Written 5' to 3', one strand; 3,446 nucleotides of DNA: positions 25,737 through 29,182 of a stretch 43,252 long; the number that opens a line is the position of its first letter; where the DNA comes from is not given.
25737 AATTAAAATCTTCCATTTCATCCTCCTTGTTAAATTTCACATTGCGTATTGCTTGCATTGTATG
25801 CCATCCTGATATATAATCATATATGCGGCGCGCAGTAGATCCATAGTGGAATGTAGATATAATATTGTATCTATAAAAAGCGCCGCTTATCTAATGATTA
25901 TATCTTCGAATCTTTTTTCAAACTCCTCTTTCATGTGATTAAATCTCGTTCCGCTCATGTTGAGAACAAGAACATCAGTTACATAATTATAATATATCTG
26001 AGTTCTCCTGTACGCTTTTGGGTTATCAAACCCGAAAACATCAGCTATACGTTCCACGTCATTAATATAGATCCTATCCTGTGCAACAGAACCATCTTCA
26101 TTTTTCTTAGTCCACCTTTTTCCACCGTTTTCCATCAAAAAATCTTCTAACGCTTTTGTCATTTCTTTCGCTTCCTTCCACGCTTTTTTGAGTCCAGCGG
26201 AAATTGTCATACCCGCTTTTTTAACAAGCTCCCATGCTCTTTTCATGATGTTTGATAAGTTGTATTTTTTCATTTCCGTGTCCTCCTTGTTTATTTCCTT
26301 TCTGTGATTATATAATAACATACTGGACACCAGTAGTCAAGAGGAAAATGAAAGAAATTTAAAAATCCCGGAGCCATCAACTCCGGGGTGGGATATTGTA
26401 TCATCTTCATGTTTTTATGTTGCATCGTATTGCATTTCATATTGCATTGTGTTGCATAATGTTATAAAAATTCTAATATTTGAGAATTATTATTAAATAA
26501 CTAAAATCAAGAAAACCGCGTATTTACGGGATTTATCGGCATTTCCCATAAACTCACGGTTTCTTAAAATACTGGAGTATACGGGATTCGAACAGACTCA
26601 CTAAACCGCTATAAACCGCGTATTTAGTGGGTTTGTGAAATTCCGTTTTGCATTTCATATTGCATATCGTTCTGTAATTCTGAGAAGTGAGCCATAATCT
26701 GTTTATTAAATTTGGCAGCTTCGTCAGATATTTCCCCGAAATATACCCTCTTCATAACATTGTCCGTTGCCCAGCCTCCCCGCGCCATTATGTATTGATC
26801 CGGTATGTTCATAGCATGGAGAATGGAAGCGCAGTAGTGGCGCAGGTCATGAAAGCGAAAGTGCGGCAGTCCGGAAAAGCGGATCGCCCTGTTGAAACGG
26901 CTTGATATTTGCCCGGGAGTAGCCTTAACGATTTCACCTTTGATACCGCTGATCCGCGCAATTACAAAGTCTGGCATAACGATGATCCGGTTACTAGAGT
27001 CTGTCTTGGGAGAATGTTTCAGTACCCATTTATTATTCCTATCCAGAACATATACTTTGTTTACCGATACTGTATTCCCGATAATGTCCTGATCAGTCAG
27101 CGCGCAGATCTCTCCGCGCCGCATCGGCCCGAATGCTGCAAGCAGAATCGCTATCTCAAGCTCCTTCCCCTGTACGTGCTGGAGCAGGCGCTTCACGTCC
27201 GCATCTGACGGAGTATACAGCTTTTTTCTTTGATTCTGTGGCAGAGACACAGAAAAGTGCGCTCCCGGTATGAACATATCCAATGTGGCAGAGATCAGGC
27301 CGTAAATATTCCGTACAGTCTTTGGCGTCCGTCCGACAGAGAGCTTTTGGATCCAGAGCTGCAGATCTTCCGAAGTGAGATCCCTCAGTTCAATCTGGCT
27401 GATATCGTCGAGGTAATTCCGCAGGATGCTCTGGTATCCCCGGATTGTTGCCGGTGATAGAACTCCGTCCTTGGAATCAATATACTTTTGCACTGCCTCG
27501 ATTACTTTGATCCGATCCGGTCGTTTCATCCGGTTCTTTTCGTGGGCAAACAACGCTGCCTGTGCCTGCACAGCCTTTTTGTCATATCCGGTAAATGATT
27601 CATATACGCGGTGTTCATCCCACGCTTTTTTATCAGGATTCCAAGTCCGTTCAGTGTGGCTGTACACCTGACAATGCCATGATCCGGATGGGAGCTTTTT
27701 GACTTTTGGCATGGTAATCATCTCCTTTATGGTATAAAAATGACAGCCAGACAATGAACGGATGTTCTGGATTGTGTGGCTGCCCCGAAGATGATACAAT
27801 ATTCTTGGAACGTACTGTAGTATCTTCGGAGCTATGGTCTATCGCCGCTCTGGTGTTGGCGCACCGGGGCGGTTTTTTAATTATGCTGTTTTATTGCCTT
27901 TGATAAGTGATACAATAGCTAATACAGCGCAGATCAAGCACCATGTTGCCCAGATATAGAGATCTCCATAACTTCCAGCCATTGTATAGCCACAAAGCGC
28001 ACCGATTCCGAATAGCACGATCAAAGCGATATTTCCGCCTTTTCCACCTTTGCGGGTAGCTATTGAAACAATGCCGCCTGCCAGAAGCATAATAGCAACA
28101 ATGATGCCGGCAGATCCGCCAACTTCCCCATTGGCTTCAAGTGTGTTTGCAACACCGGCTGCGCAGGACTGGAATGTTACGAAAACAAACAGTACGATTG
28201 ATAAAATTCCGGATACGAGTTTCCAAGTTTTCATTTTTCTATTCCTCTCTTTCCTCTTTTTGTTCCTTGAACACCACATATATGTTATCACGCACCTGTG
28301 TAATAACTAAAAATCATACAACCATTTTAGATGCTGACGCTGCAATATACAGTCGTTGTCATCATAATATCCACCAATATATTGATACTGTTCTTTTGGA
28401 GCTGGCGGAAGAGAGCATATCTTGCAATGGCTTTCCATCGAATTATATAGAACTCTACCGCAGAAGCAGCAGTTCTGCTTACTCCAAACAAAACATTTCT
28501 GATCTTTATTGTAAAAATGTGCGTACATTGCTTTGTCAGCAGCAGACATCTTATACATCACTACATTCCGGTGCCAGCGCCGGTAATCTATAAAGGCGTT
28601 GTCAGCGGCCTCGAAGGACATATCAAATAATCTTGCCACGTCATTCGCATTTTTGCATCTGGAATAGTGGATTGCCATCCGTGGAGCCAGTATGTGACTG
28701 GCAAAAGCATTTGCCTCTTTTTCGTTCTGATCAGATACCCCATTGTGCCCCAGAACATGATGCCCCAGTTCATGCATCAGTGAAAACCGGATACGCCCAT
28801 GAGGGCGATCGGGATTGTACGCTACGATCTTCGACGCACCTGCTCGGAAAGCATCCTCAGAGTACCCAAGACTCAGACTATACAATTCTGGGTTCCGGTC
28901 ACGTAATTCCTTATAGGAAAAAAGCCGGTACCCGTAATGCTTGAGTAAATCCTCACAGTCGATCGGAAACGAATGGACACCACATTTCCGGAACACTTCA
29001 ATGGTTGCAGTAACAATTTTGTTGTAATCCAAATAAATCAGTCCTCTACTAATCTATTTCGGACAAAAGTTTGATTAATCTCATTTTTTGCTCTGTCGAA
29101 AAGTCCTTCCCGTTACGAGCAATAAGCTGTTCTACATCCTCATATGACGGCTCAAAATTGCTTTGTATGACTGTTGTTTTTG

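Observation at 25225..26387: Autonomous three-gene minus-strand operon between endolysin and attP: two unknown small proteins plus an AbrB/SpoVT-fold protein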

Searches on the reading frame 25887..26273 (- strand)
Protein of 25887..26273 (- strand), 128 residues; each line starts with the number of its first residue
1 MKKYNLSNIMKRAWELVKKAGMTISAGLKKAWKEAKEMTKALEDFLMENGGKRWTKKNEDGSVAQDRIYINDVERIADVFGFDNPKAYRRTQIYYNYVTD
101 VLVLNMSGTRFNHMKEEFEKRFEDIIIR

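Call 3: search_protein_families(library=pfam, proteins=[window:25887-26273:-], max_evalue=1)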
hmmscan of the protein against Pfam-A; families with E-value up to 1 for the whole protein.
window:25887-26273:- (128 aa): 1 family
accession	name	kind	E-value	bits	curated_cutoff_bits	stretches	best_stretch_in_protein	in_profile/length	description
PF07410.16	Phage_Gp111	-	0.067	14.2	27.1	1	8-74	1-62/117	Streptococcus thermophilus bacteriophage Gp111 protein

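Call 4: search_protein_families(library=phrogs, proteins=[window:25887-26273:-], max_evalue=1)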
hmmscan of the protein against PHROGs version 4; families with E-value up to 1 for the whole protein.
window:25887-26273:- (128 aa): 5 families
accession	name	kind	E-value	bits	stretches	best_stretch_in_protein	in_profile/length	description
phrog_8305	-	unknown function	0.0036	18.2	1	1-43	1-56/124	-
phrog_28198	-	unknown function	0.014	16.6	1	1-36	1-37/79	-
phrog_21850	-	unknown function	0.021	15.1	1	23-59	70-106/365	-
phrog_1086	-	unknown function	0.063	13.8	1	2-36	2-36/137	-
phrog_30054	-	unknown function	0.097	14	1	3-36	28-64/111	-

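Call 5: search_protein_families(library=padloc, proteins=[window:25887-26273:-], max_evalue=1)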
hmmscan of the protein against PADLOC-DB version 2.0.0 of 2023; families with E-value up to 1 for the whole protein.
window:25887-26273:- (128 aa): 0 families

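Call 8: search_protein_families(library=ncbifam, proteins=[window:25887-26273:-], max_evalue=1)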
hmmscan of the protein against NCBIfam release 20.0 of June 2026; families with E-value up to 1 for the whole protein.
window:25887-26273:- (128 aa): 2 families
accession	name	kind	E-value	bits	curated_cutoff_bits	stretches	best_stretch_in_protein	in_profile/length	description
NF005863.0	PRK07798.1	subfamily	0.0056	15.3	543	1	2-124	2-117/540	acyl-CoA synthetase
NF033948.0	AcrIIA3_fam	equivalog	0.014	15.4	70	1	4-40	1-52/119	anti-CRISPR protein AcrIIA3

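Call 11: search_solved_structures(query=window:25887-26273:-, max_evalue=10, show_alignments=3)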
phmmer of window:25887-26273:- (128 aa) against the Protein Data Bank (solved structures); distinct sequences matched with E-value up to 10: 10.
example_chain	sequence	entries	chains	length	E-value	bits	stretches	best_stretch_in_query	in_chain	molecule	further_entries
9wcx_U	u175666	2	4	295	0.093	16.1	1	36-83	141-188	Cytochrome bc1 complex cytochrome c subunit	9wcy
3geu_A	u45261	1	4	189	0.65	13.3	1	40-112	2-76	Intercellular adhesion protein R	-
1ay0_A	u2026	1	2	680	1.4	12.3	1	61-124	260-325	TRANSKETOLASE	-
7e1v_O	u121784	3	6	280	1.5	12.2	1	40-83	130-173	Cytochrome bc1 complex cytochrome c subunit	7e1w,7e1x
8hcr_C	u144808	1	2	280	1.5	12.2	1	40-83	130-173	Cytochrome bc1 complex cytochrome c subunit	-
4hb1_A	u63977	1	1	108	1.8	11.9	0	8-57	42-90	DHP1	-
7rh5_O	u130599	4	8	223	1.9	11.8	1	40-83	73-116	Cytochrome bc1 complex cytochrome c subunit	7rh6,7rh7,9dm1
5cwg_A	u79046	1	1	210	2.3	11.5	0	9-39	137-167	Designed helical repeat protein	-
6hwh_M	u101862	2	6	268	2.5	11.5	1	40-83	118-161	Cytochrome bc1 complex cytochrome c subunit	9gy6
5cwc_A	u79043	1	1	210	2.8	11.3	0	9-39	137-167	Designed helical repeat protein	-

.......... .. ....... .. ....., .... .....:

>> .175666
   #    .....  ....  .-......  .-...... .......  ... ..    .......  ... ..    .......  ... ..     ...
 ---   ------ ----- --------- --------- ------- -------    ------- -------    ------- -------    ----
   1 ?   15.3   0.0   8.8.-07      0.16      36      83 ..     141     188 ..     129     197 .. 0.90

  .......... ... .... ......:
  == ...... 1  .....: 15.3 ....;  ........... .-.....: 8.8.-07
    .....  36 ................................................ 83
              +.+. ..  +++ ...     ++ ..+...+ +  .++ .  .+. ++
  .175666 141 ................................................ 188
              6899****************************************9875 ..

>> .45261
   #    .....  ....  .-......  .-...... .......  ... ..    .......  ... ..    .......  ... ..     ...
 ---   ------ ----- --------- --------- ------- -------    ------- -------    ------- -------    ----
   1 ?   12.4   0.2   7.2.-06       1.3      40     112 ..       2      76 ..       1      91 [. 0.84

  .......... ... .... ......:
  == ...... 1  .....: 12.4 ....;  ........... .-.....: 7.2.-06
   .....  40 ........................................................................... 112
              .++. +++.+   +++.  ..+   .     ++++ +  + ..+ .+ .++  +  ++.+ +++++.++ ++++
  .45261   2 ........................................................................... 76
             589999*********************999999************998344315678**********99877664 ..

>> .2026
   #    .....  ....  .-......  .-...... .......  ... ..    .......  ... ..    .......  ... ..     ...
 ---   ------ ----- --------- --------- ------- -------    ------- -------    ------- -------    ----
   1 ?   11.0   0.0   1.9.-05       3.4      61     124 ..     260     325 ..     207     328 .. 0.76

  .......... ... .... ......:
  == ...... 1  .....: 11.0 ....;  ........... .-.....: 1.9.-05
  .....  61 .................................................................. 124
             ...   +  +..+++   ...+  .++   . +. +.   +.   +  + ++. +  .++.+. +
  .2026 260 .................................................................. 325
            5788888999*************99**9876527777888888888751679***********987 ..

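Call 14: find_homologous_proteins(query=window:25887-26273:-)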
Query window:25887-26273:- (128 aa): 637 proteins with E <= 0.001 among 659 candidates; the best 120 are listed.
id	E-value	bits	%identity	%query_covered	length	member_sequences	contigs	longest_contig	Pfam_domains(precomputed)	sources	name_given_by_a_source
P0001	6.5e-74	264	95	100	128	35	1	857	-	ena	-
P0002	7.6e-73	260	93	100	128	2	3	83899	-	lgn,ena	-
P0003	9.9e-33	131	86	58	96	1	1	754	-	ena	-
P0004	6.3e-30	122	55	82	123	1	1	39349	-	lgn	-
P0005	5.0e-18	83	52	78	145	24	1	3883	-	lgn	-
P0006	8.0e-18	83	52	78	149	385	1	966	-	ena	-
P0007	2.1e-17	81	51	78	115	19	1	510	-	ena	-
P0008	3.6e-17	80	51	78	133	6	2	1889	-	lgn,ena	-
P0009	5.1e-17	80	53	73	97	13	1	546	-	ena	-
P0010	1.3e-16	79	50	78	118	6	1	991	-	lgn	-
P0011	1.8e-16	78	51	78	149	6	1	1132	-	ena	-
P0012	2.3e-16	78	48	86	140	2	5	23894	-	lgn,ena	-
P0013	3.9e-16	77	65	55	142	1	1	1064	-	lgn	-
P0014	9.3e-16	76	59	62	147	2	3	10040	PF07410.18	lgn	-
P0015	3.6e-15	74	53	62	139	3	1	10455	-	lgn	-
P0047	4.3e-13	67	75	38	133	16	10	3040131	-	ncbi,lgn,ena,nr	ncbi:MAG: hypothetical protein Q4F03_12535 [Eubacteriales bacterium]|nr:hypothetical protein [Eubact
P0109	4.5e-12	64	75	38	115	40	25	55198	-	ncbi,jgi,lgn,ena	jgi:hypothetical protein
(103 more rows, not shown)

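Call 37: predict_structure(alignment_id=A2)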
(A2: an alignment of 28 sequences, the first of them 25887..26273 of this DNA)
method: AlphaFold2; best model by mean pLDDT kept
length: 128 residues; sequences in the alignment: 28
mean_pLDDT: 84.6   pTM: 0.68
mean pLDDT of the five models: 84.6, 72.9, 72.3, 67.0, 65.3
residues with pLDDT >= 90: 36; 70-90: 83; 50-70: 8; < 50: 1
segments of 3 or more residues with pLDDT < 50: none
pLDDT, mean of each block of 10 residues (from residue 1): 71 85 82 81 91 93 91 90 86 89 80 82 77
secondary structure, 60 per line:
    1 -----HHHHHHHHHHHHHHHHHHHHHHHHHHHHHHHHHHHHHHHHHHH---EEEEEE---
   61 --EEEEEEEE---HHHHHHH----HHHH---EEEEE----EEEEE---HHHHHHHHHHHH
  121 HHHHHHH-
elements in order: H6-48 E52-57 E63-70 H74-80 H85-88 E92-96 E101-105 H109-127

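Call 42: fold_search(model_id=the predicted structure, library=pdb)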
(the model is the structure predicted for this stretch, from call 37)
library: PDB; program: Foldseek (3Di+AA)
matches with E <= 10: 236; with E <= 0.001: 0
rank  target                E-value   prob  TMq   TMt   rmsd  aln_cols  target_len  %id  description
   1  7zi4_C                3.1e-01  0.18  0.18  0.06  12.1        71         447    7  Cryo-EM structure of the human INO80 complex bound to a WT nucleosome (released 2023-04-19)
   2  8oo7_E                4.9e-01  0.08  0.15  0.06  13.9        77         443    6  CryoEM Structure INO80core Hexasome complex composite model state1 (released 2023-07-26)
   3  9b1d_I                5.5e-01  0.12  0.18  0.07  12.2        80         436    8  Cryo-EM structure of native SWR1 bound to DNA (composite structure) (released 2024-10-09)
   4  8ets_T                5.5e-01  0.08  0.16  0.06  12.8        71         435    7  Class1 of the INO80-Hexasome complex (released 2023-07-19)
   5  8qr1_I                5.9e-01  0.13  0.18  0.07  12.1        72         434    7  Cryo-EM structure of the human Tip60 complex (released 2024-08-07)
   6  6gej_T                7.5e-01  0.08  0.16  0.06  11.2        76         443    9  Chromatin remodeller-nucleosome complex at 3.6 A resolution. (released 2018-10-17)
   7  3zpn_B                8.0e-01  0.13  0.21  0.24   6.8        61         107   10  Structure of Psb28 (released 2013-10-30)
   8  9jij_A                8.5e-01  0.10  0.13  0.11   8.7        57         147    9  Hepatitis E virus capsid protein E2s domain (genotype I) in complex with Fab C158 (released 2025-07-23)
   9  6hts_C                9.1e-01  0.11  0.19  0.07  12.6        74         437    5  Cryo-EM structure of the human INO80 complex bound to nucleosome (released 2018-11-07)
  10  6gej_Y                9.1e-01  0.08  0.16  0.06  12.8        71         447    8  Chromatin remodeller-nucleosome complex at 3.6 A resolution. (released 2018-10-17)
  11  2qre_A                1.1e+00  0.11  0.29  0.32   7.8       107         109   12  Crystal structure of the adenylate sensor from AMP-activated protein kinase in complex with 5-aminoimidazole-4-carboxa (released 2007-10-23)
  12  9b1d_F                1.2e+00  0.08  0.16  0.06  13.2        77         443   10  Cryo-EM structure of native SWR1 bound to DNA (composite structure) (released 2024-10-09)
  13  9b1d_H                1.2e+00  0.06  0.15  0.06  12.6        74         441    8  Cryo-EM structure of native SWR1 bound to DNA (composite structure) (released 2024-10-09)
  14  6hts_E                1.2e+00  0.06  0.15  0.06  12.3        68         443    4  Cryo-EM structure of the human INO80 complex bound to nucleosome (released 2018-11-07)
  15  8eu9_T                1.2e+00  0.09  0.18  0.07  12.1        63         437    8  Class1 of the INO80-Nucleosome complex (released 2023-07-12)
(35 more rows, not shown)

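Call 45: find_encoding_contigs(protein=P0047, flank=4000, max_places=5)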
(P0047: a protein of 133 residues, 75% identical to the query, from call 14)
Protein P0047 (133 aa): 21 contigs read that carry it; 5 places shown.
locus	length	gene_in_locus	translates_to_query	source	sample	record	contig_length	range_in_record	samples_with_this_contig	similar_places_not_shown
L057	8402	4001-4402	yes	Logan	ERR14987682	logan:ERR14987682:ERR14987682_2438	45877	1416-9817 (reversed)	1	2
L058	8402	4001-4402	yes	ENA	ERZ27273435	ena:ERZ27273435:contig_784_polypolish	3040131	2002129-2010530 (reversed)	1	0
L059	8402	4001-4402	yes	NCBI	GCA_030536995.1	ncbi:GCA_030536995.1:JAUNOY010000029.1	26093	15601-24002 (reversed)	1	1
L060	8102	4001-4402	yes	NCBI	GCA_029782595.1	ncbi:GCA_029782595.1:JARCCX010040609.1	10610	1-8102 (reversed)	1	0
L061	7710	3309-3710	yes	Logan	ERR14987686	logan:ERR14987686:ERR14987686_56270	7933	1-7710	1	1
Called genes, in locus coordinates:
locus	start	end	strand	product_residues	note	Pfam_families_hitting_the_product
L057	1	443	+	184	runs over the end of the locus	-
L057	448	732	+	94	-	-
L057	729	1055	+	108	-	-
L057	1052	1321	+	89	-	PF19791:DUF6275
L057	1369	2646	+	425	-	PF01832:Glucosaminidase, PF05257:CHAP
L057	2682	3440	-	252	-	PF14338:Mrr_N (faint)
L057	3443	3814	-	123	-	-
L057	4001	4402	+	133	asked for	-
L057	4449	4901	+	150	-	PF01381:HTH_3, PF12844:HTH_19 (weak), PF13560:HTH_31 (faint)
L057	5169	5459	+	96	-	-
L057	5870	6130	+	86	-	PF01381:HTH_3 (weak), PF13443:HTH_26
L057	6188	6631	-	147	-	PF06094:GGACT, PF13772:AIG2_2 (weak)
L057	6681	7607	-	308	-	PF12224:Amidoligase_2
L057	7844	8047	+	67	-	PF13443:HTH_26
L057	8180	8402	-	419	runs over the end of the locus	PF09587:PGA_cap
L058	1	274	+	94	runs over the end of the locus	-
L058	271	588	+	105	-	-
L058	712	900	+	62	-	PF07927:HicA_toxin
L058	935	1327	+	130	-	PF15970:HicB-like_2, PF15919:HicB_lk_antitox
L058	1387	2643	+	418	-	PF01832:Glucosaminidase, PF01520:Amidase_3, PF05036:SPOR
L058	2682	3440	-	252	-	PF14338:Mrr_N (faint)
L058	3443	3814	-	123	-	-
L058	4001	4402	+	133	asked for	-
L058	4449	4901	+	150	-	PF01381:HTH_3, PF12844:HTH_19 (weak), PF13560:HTH_31 (faint)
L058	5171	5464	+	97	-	-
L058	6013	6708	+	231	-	PF00072:Response_reg, PF00486:Trans_reg_C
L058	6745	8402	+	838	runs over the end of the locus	PF00512:HisKA, PF02518:HATPase_c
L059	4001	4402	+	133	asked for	-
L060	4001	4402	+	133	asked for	-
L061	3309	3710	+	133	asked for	-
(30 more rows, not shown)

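Call 46: find_encoding_contigs(protein=P0109, flank=4000, max_places=5)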
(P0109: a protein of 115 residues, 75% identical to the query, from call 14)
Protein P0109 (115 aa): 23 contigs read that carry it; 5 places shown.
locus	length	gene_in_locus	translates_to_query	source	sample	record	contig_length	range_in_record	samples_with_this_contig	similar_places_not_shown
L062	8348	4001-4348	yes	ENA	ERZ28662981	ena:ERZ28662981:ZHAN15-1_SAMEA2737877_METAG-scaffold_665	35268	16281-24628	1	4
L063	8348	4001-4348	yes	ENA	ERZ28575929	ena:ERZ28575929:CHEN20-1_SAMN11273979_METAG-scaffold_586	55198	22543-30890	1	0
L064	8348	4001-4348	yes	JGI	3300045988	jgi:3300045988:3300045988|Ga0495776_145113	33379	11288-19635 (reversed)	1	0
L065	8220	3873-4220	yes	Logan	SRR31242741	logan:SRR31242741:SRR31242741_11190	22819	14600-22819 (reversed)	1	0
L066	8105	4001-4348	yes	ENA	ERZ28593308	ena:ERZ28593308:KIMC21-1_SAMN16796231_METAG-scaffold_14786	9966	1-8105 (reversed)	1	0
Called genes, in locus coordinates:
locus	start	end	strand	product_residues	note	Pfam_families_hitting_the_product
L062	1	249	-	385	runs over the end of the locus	-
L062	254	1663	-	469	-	-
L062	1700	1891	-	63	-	-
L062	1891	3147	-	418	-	PF04466:Terminase_3, PF17288:Terminase_3C (weak)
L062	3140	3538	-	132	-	PF03592:Terminase_2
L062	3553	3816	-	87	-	-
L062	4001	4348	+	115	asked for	-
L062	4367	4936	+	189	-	-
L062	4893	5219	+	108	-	-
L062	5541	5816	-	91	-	-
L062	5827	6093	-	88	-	-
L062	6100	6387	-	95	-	-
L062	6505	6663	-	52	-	-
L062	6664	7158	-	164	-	-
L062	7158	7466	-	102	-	-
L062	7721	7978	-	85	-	-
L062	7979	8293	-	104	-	-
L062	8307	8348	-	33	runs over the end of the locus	-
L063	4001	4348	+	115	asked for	-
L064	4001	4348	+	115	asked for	-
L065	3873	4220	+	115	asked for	-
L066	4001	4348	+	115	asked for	-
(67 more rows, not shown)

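Call 63: search_protein_families(library=ncbifam, alignment_id=A2, max_evalue=0.01)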
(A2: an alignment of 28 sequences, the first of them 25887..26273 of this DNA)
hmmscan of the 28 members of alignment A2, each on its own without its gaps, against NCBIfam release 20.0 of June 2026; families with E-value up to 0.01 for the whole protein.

A. member 1, window:25887-26273:- (128 aa): 1 family
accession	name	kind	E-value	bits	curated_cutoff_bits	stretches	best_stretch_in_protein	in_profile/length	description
NF005863.0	PRK07798.1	subfamily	0.0056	15.3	543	1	2-124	2-117/540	acyl-CoA synthetase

B. families by the number of members that match (of 28 scanned): 5 families
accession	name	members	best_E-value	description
NF033948.0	AcrIIA3_fam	4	0.00048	anti-CRISPR protein AcrIIA3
NF005863.0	PRK07798.1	2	0.005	acyl-CoA synthetase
NF040882.1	cfpA_ASD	1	0.0033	cytoplasmic filament protein CfpA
NF011156.0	PRK14562.1-1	1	0.0043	haloacid dehalogenase superfamily protein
TIGR00318.1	cyaB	1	0.0075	class IV adenylate cyclase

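Call 64: search_protein_families(library=pfam, alignment_id=A2, max_evalue=0.01)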
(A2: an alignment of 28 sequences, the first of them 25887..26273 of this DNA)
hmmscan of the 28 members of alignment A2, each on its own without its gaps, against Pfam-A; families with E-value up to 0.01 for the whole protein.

A. member 1, window:25887-26273:- (128 aa): 0 families

B. families by the number of members that match (of 28 scanned): 5 families
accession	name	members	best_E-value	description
PF07410.16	Phage_Gp111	3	0.003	Streptococcus thermophilus bacteriophage Gp111 protein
PF12523.13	DUF3725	2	0.0037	Protein of unknown function (DUF3725)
PF15561.11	Imm15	1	0.00041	Immunity protein 15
PF00888.28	Cullin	1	0.00066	Cullin family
PF01369.25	Sec7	1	0.0038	Sec7 domain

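Call 65: search_dna_similar(query=window:25890-26273:-, collection=phages, mode=protein, max_evalue=0.001, max_rows=40)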
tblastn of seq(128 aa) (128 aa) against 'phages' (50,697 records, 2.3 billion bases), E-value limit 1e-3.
Records with a match: 4; places in all: 4; records where one place covers at least 80% of the query: 0.
Best place of each record, by identity: 80-90% 1; <60% 3.
By first word of the organism name: Bacteriophage 4.
By host as written in the record: - 4.
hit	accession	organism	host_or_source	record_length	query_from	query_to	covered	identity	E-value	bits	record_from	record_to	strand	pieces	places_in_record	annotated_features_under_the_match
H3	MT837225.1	Bacteriophage sp.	human fecal samples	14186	1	100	78%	48.0%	8e-18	83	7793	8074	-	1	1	record has no annotation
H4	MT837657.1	Bacteriophage sp.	human fecal samples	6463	1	75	59%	54.4%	4e-14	73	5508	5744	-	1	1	record has no annotation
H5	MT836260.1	Bacteriophage sp.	human fecal samples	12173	1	38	30%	86.8%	2e-12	68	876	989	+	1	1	record has no annotation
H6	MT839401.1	Bacteriophage sp.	human fecal samples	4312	3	37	27%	57.1%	3e-4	44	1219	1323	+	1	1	record has no annotation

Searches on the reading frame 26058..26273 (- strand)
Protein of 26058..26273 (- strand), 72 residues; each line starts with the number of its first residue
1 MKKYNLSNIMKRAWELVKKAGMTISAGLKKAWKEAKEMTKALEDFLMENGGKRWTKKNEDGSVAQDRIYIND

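Call 93: search_dna_similar(query=window:26058-26273:-, collection=plasmids, mode=protein, max_evalue=0.001, max_rows=30)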
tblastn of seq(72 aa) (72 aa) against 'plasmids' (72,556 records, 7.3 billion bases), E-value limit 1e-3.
No match.

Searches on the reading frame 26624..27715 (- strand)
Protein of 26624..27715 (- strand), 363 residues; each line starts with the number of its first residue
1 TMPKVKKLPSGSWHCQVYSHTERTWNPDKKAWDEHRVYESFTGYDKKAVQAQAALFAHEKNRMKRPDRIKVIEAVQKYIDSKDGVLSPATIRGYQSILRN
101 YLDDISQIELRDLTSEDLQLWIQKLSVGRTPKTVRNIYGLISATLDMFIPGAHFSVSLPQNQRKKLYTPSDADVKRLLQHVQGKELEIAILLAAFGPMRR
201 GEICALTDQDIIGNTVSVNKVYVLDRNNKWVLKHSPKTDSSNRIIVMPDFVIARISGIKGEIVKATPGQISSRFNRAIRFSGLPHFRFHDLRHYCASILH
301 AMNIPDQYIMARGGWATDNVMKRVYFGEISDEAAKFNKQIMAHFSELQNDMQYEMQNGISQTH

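Call 68: search_protein_families(library=pfam, proteins=[window:26624-27715:-], max_evalue=0.001)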
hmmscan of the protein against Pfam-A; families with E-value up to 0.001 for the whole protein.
window:26624-27715:- (363 aa): 2 families
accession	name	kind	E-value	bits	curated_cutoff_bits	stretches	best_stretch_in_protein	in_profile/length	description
PF00589.27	Phage_integrase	-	1e-09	38.9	27.1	1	173-325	7-165/172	Phage integrase family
PF14659.12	Phage_int_SAM_3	-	0.0002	22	22.6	1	75-125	6-57/58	Phage integrase, N-terminal SAM-like domain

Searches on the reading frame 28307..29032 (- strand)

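Call 68: search_protein_families(library=pfam, proteins=[window:28307-29032:-], max_evalue=0.001)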
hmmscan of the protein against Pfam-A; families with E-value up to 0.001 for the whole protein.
window:28307-29032:- (241 aa): 1 family
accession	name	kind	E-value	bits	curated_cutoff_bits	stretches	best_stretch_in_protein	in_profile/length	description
PF06114.19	Peptidase_M78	-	3.7e-13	49.8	22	1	62-145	23-120/123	IrrE N-terminal-like domain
